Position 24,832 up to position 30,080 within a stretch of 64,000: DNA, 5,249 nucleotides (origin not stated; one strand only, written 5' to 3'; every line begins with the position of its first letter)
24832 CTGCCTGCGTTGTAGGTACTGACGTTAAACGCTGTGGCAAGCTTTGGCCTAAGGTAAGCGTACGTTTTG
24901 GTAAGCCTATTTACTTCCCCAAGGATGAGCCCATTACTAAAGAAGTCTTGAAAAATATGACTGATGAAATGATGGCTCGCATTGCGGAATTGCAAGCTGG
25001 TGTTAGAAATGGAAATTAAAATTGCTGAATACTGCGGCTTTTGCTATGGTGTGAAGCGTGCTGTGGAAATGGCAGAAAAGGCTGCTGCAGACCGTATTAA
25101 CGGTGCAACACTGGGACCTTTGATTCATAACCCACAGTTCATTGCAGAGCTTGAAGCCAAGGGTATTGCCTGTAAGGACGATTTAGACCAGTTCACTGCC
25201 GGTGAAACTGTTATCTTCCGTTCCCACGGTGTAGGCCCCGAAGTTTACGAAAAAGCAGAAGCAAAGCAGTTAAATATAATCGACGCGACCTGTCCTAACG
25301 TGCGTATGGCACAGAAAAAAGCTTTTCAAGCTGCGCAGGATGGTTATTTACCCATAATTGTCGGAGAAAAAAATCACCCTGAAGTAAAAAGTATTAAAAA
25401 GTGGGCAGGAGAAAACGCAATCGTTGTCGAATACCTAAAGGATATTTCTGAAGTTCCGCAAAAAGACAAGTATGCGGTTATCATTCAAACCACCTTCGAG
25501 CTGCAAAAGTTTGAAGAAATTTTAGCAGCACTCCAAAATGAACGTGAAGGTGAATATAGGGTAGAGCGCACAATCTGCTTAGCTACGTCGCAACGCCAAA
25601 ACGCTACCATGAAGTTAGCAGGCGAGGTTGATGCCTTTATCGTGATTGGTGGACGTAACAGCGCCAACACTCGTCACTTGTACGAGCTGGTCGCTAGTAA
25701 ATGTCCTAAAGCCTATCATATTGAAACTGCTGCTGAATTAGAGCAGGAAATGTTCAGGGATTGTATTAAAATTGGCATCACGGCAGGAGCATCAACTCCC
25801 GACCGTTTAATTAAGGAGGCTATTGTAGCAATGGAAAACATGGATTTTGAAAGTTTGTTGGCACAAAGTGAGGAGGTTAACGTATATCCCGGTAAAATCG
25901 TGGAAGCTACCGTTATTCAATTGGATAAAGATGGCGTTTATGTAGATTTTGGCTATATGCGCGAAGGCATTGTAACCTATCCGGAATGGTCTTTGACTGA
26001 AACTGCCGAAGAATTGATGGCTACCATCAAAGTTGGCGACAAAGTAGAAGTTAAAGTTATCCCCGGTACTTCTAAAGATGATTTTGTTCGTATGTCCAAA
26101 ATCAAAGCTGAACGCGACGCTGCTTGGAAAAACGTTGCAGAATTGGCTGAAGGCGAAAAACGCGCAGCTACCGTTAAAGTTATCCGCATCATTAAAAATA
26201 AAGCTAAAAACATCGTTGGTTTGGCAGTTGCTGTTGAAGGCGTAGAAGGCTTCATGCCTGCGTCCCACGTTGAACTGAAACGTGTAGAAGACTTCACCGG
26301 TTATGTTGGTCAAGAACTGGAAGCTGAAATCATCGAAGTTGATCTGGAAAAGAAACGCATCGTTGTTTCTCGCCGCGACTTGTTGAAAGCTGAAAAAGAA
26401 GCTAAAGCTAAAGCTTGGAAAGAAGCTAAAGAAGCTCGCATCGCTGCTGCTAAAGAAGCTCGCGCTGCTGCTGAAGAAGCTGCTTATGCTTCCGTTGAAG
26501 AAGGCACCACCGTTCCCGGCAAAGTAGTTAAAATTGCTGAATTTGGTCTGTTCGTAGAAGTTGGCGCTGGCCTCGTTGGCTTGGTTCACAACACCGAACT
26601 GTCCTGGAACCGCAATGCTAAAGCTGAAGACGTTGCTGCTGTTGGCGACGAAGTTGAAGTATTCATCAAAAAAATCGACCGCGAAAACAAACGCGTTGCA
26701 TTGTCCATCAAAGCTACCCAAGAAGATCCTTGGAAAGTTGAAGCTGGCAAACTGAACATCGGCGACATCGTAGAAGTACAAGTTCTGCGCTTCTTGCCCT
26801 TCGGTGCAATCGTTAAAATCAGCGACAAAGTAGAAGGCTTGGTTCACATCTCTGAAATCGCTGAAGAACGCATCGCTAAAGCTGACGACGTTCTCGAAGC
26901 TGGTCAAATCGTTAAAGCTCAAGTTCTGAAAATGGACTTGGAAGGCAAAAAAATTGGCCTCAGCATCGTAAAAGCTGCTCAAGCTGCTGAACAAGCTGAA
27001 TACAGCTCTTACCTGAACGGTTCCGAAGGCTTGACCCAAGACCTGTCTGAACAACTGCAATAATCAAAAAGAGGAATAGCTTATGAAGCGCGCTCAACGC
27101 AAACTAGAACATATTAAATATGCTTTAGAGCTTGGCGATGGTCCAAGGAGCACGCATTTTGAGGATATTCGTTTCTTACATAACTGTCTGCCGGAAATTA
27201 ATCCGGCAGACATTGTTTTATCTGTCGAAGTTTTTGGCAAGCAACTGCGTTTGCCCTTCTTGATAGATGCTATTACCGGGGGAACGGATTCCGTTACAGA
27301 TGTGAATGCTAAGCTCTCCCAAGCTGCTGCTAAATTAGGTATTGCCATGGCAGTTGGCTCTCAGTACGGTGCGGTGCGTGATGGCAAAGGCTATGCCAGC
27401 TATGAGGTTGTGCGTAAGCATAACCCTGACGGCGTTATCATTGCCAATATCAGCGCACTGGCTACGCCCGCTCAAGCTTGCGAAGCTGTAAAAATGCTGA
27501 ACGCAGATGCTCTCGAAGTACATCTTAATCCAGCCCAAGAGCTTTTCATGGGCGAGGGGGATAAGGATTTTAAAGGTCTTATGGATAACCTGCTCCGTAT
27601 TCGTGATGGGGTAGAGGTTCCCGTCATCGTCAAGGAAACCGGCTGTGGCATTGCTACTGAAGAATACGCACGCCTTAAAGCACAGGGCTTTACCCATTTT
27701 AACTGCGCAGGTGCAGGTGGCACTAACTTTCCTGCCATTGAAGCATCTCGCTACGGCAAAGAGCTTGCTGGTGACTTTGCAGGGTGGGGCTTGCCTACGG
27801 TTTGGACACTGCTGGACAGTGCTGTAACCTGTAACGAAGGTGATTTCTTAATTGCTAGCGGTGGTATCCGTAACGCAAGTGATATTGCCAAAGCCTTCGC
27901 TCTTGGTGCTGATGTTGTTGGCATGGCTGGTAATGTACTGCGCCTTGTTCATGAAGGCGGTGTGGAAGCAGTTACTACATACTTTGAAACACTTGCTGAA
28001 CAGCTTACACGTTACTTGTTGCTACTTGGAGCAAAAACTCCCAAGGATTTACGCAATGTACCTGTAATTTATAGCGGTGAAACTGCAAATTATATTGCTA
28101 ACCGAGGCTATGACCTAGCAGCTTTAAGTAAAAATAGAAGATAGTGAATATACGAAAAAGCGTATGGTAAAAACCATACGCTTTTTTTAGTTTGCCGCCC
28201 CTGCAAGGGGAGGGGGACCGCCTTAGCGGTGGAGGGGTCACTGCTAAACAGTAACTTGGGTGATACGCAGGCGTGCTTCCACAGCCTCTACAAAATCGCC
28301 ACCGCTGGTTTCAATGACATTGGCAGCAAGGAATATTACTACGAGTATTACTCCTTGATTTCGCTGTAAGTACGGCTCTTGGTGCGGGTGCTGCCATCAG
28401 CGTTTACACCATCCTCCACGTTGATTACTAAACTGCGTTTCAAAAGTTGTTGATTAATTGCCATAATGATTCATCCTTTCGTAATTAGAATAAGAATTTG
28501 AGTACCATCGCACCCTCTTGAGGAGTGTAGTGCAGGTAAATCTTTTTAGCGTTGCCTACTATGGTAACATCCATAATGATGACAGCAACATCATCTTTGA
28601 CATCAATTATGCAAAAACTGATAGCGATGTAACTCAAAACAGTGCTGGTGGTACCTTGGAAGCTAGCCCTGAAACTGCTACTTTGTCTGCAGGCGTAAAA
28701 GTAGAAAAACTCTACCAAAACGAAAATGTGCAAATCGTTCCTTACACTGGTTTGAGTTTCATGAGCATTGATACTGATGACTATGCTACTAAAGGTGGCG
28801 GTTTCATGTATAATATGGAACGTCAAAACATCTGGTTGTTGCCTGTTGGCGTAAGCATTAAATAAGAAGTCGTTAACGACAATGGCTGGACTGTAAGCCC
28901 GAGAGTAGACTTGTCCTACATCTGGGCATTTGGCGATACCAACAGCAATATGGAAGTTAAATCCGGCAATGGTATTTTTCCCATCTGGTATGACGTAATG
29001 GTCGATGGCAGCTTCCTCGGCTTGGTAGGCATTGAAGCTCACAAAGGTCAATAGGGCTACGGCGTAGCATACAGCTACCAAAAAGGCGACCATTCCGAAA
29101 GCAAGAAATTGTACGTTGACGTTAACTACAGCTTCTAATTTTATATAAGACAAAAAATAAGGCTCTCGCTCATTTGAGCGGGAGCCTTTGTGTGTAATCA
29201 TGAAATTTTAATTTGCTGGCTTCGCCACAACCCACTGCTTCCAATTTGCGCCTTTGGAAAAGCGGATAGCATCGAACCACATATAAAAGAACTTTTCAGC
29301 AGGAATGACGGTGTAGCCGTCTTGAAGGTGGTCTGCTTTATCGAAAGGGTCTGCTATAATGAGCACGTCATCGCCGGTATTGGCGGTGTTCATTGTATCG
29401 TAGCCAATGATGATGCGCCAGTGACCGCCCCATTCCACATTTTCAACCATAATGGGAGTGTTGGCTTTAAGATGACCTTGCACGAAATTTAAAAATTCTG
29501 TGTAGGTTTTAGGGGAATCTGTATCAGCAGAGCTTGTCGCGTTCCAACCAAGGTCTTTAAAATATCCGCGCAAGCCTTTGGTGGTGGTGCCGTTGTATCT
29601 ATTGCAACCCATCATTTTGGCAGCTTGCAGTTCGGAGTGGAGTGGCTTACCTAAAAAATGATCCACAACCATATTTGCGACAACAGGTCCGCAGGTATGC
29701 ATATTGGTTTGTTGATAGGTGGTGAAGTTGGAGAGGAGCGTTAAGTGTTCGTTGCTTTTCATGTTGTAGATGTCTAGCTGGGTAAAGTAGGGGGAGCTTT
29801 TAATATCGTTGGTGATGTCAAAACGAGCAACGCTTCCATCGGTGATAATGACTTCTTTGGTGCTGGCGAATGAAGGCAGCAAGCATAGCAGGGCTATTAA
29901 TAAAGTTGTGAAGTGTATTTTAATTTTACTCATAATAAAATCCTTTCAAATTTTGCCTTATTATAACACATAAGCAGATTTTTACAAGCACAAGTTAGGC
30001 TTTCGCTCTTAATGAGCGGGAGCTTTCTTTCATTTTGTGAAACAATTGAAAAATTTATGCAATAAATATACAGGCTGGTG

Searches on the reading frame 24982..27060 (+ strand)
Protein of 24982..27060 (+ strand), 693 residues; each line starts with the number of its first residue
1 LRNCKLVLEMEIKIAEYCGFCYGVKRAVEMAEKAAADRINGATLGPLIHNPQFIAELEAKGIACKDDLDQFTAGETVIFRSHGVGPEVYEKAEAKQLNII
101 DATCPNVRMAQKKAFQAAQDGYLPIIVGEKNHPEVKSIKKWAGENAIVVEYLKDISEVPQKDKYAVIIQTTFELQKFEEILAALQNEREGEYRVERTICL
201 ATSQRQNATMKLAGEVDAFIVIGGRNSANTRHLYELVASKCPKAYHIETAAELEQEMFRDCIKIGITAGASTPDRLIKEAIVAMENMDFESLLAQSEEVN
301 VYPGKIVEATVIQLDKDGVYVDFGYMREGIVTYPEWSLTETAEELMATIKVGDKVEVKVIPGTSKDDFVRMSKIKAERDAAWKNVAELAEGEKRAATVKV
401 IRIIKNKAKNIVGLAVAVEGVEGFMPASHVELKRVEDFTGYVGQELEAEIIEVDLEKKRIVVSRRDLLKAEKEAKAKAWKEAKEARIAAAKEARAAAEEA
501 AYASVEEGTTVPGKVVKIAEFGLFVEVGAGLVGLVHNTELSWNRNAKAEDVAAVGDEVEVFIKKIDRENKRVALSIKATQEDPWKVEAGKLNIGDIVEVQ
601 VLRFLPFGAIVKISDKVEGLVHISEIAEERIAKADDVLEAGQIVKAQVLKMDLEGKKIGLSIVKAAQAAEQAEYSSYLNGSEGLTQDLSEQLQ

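Call 44: search_protein_families(library=pfam, proteins=[window:24982-27060:+], max_evalue=0.001)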
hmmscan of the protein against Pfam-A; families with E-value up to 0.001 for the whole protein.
window:24982-27060:+ (693 aa): 5 families
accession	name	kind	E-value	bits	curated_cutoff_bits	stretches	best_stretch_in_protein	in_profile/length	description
PF02401.23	LYTB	-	2.3e-88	296.4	24.5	1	12-284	1-266/267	LytB protein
PF00575.29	S1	-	9.5e-50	167.3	22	4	505-577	2-74/74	S1 RNA binding domain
PF23459.1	S1_RRP5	-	1.9e-14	54.4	27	1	505-575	1-71/72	RRP5 S1 domain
PF21710.3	Spt6_S1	-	4.3e-11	43.4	27.5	1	591-664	14-88/91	Spt6, S1/OB domain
PF13509.12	S1_2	-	7.8e-06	26.4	21.8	0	593-629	1-37/61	S1 domain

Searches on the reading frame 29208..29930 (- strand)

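Call 44: search_protein_families(library=pfam, proteins=[window:29208-29930:-], max_evalue=0.001)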
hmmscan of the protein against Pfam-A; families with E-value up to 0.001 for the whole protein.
window:29208-29930:- (240 aa): 1 family
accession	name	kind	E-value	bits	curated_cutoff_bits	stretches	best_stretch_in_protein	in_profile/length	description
PF13529.12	Peptidase_C39_2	-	4.1e-05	24.6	24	1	68-195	2-142/143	Peptidase_C39 like family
